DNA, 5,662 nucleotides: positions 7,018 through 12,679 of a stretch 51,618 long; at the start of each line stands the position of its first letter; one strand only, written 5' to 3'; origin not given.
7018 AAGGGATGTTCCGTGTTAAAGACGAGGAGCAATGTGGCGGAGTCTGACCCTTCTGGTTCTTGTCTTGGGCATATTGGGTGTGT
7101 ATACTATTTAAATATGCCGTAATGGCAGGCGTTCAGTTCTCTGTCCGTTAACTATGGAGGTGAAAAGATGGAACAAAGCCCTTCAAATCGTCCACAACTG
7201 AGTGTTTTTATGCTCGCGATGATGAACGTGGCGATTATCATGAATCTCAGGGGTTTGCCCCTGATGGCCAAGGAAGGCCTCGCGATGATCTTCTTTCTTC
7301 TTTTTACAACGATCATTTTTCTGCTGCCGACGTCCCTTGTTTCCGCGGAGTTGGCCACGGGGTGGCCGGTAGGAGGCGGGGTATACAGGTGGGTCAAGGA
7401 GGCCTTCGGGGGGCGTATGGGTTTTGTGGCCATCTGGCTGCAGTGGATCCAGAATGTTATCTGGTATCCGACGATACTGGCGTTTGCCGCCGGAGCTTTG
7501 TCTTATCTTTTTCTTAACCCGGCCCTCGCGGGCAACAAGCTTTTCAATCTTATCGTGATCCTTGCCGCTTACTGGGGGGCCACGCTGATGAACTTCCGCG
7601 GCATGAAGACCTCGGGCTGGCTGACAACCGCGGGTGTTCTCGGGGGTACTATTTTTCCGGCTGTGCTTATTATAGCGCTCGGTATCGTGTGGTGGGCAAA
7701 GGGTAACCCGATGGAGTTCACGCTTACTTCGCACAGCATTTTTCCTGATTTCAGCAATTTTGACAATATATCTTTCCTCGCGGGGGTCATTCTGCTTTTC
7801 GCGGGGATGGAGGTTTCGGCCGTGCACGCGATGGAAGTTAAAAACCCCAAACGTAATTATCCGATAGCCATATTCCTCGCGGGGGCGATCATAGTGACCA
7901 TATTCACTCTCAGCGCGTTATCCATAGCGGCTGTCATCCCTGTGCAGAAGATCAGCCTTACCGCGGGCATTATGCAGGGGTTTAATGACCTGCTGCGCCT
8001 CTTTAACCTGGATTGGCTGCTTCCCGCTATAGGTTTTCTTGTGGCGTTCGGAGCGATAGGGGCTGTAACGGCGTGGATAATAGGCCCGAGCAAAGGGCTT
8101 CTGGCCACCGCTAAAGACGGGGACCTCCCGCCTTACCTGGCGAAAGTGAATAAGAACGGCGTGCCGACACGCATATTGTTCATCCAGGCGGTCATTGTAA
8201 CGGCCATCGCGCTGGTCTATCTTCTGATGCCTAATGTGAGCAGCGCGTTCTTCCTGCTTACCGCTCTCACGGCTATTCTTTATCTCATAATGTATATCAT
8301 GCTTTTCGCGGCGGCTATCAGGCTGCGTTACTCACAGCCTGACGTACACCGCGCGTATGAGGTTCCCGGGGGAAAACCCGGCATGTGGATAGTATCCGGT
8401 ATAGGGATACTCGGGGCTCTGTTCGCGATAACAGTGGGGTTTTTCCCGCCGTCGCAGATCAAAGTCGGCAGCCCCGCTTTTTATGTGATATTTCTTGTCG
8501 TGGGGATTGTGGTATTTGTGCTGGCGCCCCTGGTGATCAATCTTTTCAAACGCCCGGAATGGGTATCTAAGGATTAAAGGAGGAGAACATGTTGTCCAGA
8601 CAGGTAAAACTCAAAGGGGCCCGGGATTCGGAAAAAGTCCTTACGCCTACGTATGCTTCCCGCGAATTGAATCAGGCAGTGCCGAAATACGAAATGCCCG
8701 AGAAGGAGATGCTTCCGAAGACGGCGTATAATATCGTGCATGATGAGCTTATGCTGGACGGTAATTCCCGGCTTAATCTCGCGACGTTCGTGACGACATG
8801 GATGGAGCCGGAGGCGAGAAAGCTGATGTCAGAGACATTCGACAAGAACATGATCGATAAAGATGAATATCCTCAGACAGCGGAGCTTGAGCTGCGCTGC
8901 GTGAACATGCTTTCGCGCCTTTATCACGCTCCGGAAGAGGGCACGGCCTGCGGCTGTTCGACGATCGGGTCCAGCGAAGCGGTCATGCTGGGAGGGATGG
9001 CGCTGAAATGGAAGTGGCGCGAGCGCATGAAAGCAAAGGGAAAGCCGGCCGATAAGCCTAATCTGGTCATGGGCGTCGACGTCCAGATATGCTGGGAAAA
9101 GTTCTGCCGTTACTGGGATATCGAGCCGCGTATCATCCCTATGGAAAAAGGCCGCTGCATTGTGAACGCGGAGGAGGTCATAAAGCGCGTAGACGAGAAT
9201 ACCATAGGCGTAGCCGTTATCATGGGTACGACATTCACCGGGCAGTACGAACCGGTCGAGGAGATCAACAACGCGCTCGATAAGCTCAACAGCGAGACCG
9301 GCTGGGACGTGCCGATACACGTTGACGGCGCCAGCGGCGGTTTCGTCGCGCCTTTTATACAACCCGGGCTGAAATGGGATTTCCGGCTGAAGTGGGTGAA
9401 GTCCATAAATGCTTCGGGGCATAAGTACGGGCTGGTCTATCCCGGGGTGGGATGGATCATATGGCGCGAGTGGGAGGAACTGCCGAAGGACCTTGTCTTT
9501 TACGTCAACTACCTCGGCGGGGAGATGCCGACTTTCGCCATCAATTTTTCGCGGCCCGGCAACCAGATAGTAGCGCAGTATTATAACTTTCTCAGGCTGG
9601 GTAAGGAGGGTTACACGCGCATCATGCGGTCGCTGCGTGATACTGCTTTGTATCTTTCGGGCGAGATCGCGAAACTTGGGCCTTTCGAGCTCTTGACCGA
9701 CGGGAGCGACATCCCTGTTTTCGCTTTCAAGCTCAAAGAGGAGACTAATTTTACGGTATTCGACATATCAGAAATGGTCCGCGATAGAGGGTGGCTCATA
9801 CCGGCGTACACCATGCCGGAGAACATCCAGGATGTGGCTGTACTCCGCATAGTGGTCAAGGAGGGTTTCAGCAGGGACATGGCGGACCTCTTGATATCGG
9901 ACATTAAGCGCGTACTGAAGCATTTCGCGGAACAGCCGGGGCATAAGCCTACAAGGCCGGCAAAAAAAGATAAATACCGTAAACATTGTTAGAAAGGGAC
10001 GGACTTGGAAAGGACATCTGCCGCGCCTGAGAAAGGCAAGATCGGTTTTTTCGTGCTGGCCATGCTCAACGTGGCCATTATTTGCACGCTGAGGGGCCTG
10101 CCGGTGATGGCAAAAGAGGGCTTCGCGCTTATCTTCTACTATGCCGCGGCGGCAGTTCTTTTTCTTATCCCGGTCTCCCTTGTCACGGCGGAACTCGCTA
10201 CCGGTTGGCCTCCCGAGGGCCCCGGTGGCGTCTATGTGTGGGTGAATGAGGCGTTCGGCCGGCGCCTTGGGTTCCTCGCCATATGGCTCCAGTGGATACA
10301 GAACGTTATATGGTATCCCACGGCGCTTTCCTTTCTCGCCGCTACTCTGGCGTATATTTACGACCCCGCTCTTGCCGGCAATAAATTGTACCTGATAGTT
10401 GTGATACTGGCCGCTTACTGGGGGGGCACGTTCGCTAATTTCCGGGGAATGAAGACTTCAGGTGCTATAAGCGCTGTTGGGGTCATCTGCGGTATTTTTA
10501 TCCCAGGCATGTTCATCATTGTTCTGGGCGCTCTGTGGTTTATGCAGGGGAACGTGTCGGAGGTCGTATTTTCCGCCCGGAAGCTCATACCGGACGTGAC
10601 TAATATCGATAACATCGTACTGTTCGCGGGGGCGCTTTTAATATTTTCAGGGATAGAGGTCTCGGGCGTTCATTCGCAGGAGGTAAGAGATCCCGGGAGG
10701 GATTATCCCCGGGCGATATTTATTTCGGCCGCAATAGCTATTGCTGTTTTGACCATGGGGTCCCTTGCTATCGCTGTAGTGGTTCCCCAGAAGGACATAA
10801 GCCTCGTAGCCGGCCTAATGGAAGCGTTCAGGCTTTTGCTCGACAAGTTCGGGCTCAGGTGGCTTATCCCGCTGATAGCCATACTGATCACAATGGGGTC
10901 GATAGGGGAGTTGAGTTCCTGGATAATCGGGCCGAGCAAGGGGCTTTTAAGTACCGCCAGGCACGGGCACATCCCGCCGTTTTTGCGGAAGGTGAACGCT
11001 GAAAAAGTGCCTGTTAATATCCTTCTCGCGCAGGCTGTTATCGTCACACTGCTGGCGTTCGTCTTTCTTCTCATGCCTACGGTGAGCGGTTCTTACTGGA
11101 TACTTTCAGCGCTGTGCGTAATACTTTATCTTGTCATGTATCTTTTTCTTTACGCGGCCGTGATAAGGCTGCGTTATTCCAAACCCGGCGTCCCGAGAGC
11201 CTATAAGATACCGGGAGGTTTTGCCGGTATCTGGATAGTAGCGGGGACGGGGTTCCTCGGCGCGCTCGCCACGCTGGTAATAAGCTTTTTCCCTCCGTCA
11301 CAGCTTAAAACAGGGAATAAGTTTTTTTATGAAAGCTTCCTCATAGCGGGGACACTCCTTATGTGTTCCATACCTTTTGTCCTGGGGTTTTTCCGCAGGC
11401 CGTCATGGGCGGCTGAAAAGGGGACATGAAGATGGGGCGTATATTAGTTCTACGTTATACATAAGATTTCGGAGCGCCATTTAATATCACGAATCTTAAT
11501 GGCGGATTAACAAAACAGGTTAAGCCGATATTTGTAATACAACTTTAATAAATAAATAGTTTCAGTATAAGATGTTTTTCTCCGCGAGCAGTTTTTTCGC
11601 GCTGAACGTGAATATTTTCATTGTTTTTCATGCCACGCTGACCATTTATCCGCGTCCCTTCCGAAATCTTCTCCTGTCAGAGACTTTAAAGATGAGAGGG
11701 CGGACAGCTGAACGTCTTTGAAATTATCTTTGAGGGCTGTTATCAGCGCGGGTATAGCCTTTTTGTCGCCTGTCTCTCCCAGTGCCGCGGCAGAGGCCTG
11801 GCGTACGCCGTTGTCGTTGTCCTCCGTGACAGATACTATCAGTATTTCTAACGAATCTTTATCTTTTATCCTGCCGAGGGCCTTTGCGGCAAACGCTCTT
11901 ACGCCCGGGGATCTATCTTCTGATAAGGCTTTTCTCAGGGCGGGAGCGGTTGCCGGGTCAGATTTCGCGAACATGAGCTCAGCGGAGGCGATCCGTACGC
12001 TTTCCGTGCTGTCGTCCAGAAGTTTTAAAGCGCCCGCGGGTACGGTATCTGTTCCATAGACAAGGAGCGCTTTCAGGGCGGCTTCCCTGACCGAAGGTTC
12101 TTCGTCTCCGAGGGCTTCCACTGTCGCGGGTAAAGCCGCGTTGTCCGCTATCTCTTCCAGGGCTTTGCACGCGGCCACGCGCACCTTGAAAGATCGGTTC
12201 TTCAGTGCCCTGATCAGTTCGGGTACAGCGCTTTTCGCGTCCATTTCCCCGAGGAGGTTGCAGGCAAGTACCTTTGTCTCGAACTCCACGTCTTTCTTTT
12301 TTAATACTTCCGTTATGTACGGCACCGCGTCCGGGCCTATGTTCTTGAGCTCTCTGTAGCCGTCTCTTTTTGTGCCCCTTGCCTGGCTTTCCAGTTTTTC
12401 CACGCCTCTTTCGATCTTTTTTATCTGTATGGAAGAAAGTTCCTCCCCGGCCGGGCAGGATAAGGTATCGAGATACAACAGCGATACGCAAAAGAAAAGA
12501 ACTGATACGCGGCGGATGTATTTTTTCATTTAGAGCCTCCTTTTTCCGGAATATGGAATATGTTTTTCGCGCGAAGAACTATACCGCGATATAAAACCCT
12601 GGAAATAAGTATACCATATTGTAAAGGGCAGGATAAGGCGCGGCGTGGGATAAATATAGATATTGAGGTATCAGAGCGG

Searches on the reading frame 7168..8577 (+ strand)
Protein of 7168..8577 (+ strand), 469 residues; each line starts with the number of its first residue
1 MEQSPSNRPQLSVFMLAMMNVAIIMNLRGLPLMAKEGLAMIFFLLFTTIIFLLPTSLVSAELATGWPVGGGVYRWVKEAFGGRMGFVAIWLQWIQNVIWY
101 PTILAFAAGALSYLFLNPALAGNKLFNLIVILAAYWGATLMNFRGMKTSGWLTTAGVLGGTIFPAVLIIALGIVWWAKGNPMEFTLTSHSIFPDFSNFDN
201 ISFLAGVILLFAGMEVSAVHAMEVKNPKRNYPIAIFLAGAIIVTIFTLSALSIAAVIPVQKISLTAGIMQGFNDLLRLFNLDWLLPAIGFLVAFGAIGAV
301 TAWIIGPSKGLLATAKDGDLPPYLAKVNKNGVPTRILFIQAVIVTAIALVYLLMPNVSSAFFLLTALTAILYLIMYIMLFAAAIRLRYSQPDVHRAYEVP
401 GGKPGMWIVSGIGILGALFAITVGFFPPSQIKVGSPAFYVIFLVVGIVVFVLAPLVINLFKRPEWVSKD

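Call 98: search_protein_families(library=pfam, proteins=[window:7168-8577:+], max_evalue=0.001)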
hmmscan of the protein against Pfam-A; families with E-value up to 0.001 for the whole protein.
window:7168-8577:+ (469 aa): 2 families
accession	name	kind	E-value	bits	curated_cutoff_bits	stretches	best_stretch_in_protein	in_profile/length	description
PF13520.12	AA_permease_2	-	2e-69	235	27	1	12-446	2-426/427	Amino acid permease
PF00324.27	AA_permease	-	1.3e-28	100.3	24.6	1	34-453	24-453/470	Amino acid permease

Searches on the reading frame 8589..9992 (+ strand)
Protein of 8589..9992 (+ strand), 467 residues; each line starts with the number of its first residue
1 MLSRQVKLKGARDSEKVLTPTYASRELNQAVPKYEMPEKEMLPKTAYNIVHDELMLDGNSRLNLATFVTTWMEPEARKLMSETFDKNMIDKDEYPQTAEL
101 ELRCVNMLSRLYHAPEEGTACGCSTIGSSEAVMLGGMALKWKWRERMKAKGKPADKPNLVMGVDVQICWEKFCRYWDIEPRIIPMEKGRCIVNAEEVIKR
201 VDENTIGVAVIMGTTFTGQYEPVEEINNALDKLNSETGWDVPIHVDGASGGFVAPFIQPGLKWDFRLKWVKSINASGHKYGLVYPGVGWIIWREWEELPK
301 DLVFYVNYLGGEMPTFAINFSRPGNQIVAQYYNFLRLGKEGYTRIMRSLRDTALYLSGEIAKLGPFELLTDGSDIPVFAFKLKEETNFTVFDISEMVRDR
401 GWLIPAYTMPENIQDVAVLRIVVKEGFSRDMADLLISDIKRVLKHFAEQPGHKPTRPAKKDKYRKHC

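Call 98: search_protein_families(library=pfam, proteins=[window:8589-9992:+], max_evalue=0.001)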
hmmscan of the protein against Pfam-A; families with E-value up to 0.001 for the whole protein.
window:8589-9992:+ (467 aa): 1 family
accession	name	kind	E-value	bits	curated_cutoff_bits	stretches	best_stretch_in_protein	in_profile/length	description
PF00282.25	Pyridoxal_deC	-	4.4e-84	282.8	27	1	39-383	5-375/375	Pyridoxal-dependent decarboxylase conserved domain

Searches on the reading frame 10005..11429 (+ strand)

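Call 98: search_protein_families(library=pfam, proteins=[window:10005-11429:+], max_evalue=0.001)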
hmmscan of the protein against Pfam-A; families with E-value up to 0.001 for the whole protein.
window:10005-11429:+ (474 aa): 2 families
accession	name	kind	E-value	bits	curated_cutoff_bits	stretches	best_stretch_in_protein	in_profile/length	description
PF13520.12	AA_permease_2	-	3.8e-66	224.2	27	1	14-447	2-424/427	Amino acid permease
PF00324.27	AA_permease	-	9.2e-21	74.5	24.6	1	17-448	4-447/470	Amino acid permease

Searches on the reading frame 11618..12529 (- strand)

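Call 7: search_protein_families(library=pfam, proteins=[window:11618-12529:-], max_evalue=0.01)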
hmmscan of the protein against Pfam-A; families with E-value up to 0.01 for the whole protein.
window:11618-12529:- (303 aa): 10 families
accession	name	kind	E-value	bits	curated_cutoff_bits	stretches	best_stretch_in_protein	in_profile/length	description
PF13646.12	HEAT_2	-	9.7e-55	183.3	27.7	4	196-282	2-88/88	HEAT repeats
PF02985.28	HEAT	-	5e-24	82.5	23.5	1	133-155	2-24/31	HEAT repeat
PF03130.22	HEAT_PBS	-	2.1e-17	62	20.9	1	242-268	1-27/27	PBS lyase HEAT-like repeat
PF13513.12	HEAT_EZ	-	1.5e-13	51.3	27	0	99-127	27-55/55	HEAT-like repeat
PF00514.29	Arm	-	1.7e-09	37.9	20.6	0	101-128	13-40/41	Armadillo/beta-catenin-like repeat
PF25786.1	HEAT_GCN1_C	-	7.2e-06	26.5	27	0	183-284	17-94/151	GCN1-like, C-terminal HEAT repeats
PF24987.1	HEAT_EF3_N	-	0.00047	20.6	32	0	132-171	66-105/169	EF3 N-terminal HEAT repeat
PF21581.3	SCD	-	0.00048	20.8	27.5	0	139-156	38-55/75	Stromalin conservative domain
PF01602.26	Adaptin_N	-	0.0023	17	37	1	99-273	150-349/524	Adaptin N terminal region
PF25151.1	TPR_Trm732_C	-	0.0089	16.4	27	0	99-141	96-138/159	Trm732, C-terminal TPR repeats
